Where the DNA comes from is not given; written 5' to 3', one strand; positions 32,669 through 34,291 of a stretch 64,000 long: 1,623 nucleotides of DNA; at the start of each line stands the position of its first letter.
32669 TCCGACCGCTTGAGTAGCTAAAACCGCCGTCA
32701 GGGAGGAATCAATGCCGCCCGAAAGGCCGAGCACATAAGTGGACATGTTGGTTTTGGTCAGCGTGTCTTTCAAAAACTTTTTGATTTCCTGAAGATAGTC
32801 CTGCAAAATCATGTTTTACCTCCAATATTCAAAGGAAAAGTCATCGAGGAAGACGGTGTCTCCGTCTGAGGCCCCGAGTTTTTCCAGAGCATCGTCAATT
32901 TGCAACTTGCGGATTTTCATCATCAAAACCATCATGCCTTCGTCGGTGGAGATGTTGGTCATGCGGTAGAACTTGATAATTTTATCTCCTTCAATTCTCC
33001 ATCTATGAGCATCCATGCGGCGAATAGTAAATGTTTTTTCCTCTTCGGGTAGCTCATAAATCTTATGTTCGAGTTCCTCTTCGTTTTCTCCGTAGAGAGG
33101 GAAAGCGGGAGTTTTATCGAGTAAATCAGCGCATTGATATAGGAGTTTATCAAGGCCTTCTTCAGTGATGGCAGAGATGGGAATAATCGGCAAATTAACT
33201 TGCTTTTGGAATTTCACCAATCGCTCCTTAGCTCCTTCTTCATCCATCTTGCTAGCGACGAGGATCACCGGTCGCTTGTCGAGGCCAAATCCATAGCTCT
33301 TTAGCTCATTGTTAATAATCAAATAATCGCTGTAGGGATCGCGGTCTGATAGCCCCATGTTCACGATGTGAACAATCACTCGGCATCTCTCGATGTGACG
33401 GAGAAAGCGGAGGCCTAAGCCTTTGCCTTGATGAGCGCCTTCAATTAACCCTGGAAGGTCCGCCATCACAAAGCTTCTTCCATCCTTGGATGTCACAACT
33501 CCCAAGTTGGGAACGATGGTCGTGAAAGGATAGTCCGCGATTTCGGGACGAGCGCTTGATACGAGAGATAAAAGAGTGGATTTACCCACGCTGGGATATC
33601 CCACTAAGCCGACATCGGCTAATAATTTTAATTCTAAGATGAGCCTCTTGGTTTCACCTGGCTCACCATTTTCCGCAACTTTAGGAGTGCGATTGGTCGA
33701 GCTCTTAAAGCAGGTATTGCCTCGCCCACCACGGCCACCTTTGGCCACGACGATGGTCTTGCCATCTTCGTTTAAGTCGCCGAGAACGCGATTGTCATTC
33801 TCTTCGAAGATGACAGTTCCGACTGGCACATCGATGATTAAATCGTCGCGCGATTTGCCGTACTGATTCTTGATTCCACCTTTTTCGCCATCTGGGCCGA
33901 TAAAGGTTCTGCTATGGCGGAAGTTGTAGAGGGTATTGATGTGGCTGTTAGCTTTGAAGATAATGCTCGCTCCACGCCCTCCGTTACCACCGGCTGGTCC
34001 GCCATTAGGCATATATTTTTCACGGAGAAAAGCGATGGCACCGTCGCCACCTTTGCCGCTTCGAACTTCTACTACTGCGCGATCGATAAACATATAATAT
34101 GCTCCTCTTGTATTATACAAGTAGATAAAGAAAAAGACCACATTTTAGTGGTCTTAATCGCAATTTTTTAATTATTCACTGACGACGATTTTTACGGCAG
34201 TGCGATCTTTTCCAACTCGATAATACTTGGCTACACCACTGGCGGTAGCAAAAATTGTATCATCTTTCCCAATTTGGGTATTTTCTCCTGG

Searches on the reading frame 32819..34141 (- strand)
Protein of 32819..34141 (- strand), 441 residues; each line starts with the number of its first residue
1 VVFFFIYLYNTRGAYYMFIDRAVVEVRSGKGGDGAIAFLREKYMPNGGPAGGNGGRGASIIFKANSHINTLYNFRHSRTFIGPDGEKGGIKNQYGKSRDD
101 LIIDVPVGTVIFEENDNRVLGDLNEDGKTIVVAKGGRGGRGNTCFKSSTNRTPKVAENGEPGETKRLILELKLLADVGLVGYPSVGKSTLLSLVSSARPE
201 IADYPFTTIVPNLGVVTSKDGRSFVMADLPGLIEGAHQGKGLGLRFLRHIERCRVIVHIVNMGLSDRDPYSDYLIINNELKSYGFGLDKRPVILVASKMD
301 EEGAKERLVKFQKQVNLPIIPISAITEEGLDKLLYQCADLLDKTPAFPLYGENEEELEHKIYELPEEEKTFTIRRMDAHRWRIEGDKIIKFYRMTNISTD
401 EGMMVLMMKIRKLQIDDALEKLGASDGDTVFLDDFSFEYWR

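Call 60: search_protein_families(library=pfam, proteins=[window:32819-34141:-], max_evalue=1e-8)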
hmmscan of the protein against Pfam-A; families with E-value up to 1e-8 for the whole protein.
window:32819-34141:- (441 aa): 4 families
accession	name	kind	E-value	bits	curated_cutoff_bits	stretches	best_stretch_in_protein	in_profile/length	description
PF01018.28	GTP1_OBG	-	1.2e-56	191.1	27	1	19-173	1-155/155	GTP1/OBG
PF01926.29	MMR_HSR1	-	2.1e-23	83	21.9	1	176-298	1-113/113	50S ribosome-binding GTPase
PF09269.16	DUF1967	-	1.9e-18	66.7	27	1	371-439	1-70/70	Domain of unknown function (DUF1967)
PF02421.24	FeoB_N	-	8.6e-11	42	27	1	177-335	3-154/156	Ferrous iron transport protein B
